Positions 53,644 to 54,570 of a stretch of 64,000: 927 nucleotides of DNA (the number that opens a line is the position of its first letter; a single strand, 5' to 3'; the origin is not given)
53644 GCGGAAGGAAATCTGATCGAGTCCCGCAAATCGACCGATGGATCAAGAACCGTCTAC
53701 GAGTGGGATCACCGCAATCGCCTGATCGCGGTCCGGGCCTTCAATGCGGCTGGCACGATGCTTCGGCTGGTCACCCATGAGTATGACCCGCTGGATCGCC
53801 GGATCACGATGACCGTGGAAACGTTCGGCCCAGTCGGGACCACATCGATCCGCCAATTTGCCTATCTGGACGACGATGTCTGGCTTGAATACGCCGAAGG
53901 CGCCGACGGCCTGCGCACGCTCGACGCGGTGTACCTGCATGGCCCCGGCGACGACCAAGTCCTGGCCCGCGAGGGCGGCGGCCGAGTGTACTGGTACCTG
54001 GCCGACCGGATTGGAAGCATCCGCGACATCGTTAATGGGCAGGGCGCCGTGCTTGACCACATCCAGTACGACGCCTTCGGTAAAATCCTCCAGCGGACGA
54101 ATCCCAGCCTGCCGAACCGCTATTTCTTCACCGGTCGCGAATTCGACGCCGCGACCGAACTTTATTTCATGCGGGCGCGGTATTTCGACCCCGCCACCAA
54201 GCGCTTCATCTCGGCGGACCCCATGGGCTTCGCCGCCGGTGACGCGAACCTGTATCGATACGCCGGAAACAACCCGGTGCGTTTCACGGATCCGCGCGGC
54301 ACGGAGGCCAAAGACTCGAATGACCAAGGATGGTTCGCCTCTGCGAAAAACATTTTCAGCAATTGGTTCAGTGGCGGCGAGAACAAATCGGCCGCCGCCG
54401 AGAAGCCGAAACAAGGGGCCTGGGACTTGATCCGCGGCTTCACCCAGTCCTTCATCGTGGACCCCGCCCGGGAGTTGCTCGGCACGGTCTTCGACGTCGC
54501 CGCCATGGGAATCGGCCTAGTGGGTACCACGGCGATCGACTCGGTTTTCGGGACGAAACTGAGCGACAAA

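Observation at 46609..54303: YD-repeat arrays of ~2,600 residues, larger than canonical Rhs cocoons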

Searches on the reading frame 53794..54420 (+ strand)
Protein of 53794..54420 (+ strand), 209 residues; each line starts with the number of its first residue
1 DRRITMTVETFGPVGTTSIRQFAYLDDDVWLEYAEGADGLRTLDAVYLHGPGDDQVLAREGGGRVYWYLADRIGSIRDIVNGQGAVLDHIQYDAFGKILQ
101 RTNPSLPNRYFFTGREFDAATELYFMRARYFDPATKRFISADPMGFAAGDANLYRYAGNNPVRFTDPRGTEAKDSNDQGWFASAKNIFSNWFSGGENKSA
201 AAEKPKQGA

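Call 28: search_solved_structures(query=window:53794-54420:+, max_evalue=0.01, show_alignments=4)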
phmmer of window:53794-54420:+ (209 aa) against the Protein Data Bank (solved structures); distinct sequences matched with E-value up to 0.01: 40.
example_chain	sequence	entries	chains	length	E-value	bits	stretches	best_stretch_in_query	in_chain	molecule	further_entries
9pt5_A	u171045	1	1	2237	5e-18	68.9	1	52-170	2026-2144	Teneurin-like protein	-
9ifo_A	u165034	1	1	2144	1.3e-17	67.5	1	52-169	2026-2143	Teneurin-Like Protein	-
8h8a_A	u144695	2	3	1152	2.8e-14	56.6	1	39-169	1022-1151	Putative Rhs-family protein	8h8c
8h8b_A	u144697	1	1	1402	5.7e-14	55.6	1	39-170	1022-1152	Putative Rhs-family protein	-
8qjc_A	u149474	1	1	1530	2.1e-13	53.8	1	25-180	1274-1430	T6SS-associated Rhs core and toxin domain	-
8fjp_A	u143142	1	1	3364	2.2e-13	53.7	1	45-170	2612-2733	salivary gland surface protein 1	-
8qjb_A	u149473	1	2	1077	1.1e-12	51.4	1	25-169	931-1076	T6SS-associated Rhs core domain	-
8qjd_A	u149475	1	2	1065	1.1e-12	51.4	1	25-169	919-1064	Salmonella bongori Rhs core domain (residues 360-1420)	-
9on3_A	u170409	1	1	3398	2.7e-11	46.9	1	53-170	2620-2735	SGS4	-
8uy4_A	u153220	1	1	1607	3.8e-11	46.4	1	66-175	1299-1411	Tse15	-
9c4k_Q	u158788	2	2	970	1.2e-10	44.8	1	80-177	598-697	Toxin subunit YenC2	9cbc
7q97_A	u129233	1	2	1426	2.1e-10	44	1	66-175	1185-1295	Rhs family protein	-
6sup_A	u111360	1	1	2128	2.1e-10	43.9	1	72-173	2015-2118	TcdB2,TccC3,Cell division control protein 42 homolog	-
4igl_B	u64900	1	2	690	2.5e-10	43.7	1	80-169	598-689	YenC2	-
6suq_A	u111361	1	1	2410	4.8e-10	42.8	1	72-170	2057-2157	TcdB2,TccC3,Genome polyprotein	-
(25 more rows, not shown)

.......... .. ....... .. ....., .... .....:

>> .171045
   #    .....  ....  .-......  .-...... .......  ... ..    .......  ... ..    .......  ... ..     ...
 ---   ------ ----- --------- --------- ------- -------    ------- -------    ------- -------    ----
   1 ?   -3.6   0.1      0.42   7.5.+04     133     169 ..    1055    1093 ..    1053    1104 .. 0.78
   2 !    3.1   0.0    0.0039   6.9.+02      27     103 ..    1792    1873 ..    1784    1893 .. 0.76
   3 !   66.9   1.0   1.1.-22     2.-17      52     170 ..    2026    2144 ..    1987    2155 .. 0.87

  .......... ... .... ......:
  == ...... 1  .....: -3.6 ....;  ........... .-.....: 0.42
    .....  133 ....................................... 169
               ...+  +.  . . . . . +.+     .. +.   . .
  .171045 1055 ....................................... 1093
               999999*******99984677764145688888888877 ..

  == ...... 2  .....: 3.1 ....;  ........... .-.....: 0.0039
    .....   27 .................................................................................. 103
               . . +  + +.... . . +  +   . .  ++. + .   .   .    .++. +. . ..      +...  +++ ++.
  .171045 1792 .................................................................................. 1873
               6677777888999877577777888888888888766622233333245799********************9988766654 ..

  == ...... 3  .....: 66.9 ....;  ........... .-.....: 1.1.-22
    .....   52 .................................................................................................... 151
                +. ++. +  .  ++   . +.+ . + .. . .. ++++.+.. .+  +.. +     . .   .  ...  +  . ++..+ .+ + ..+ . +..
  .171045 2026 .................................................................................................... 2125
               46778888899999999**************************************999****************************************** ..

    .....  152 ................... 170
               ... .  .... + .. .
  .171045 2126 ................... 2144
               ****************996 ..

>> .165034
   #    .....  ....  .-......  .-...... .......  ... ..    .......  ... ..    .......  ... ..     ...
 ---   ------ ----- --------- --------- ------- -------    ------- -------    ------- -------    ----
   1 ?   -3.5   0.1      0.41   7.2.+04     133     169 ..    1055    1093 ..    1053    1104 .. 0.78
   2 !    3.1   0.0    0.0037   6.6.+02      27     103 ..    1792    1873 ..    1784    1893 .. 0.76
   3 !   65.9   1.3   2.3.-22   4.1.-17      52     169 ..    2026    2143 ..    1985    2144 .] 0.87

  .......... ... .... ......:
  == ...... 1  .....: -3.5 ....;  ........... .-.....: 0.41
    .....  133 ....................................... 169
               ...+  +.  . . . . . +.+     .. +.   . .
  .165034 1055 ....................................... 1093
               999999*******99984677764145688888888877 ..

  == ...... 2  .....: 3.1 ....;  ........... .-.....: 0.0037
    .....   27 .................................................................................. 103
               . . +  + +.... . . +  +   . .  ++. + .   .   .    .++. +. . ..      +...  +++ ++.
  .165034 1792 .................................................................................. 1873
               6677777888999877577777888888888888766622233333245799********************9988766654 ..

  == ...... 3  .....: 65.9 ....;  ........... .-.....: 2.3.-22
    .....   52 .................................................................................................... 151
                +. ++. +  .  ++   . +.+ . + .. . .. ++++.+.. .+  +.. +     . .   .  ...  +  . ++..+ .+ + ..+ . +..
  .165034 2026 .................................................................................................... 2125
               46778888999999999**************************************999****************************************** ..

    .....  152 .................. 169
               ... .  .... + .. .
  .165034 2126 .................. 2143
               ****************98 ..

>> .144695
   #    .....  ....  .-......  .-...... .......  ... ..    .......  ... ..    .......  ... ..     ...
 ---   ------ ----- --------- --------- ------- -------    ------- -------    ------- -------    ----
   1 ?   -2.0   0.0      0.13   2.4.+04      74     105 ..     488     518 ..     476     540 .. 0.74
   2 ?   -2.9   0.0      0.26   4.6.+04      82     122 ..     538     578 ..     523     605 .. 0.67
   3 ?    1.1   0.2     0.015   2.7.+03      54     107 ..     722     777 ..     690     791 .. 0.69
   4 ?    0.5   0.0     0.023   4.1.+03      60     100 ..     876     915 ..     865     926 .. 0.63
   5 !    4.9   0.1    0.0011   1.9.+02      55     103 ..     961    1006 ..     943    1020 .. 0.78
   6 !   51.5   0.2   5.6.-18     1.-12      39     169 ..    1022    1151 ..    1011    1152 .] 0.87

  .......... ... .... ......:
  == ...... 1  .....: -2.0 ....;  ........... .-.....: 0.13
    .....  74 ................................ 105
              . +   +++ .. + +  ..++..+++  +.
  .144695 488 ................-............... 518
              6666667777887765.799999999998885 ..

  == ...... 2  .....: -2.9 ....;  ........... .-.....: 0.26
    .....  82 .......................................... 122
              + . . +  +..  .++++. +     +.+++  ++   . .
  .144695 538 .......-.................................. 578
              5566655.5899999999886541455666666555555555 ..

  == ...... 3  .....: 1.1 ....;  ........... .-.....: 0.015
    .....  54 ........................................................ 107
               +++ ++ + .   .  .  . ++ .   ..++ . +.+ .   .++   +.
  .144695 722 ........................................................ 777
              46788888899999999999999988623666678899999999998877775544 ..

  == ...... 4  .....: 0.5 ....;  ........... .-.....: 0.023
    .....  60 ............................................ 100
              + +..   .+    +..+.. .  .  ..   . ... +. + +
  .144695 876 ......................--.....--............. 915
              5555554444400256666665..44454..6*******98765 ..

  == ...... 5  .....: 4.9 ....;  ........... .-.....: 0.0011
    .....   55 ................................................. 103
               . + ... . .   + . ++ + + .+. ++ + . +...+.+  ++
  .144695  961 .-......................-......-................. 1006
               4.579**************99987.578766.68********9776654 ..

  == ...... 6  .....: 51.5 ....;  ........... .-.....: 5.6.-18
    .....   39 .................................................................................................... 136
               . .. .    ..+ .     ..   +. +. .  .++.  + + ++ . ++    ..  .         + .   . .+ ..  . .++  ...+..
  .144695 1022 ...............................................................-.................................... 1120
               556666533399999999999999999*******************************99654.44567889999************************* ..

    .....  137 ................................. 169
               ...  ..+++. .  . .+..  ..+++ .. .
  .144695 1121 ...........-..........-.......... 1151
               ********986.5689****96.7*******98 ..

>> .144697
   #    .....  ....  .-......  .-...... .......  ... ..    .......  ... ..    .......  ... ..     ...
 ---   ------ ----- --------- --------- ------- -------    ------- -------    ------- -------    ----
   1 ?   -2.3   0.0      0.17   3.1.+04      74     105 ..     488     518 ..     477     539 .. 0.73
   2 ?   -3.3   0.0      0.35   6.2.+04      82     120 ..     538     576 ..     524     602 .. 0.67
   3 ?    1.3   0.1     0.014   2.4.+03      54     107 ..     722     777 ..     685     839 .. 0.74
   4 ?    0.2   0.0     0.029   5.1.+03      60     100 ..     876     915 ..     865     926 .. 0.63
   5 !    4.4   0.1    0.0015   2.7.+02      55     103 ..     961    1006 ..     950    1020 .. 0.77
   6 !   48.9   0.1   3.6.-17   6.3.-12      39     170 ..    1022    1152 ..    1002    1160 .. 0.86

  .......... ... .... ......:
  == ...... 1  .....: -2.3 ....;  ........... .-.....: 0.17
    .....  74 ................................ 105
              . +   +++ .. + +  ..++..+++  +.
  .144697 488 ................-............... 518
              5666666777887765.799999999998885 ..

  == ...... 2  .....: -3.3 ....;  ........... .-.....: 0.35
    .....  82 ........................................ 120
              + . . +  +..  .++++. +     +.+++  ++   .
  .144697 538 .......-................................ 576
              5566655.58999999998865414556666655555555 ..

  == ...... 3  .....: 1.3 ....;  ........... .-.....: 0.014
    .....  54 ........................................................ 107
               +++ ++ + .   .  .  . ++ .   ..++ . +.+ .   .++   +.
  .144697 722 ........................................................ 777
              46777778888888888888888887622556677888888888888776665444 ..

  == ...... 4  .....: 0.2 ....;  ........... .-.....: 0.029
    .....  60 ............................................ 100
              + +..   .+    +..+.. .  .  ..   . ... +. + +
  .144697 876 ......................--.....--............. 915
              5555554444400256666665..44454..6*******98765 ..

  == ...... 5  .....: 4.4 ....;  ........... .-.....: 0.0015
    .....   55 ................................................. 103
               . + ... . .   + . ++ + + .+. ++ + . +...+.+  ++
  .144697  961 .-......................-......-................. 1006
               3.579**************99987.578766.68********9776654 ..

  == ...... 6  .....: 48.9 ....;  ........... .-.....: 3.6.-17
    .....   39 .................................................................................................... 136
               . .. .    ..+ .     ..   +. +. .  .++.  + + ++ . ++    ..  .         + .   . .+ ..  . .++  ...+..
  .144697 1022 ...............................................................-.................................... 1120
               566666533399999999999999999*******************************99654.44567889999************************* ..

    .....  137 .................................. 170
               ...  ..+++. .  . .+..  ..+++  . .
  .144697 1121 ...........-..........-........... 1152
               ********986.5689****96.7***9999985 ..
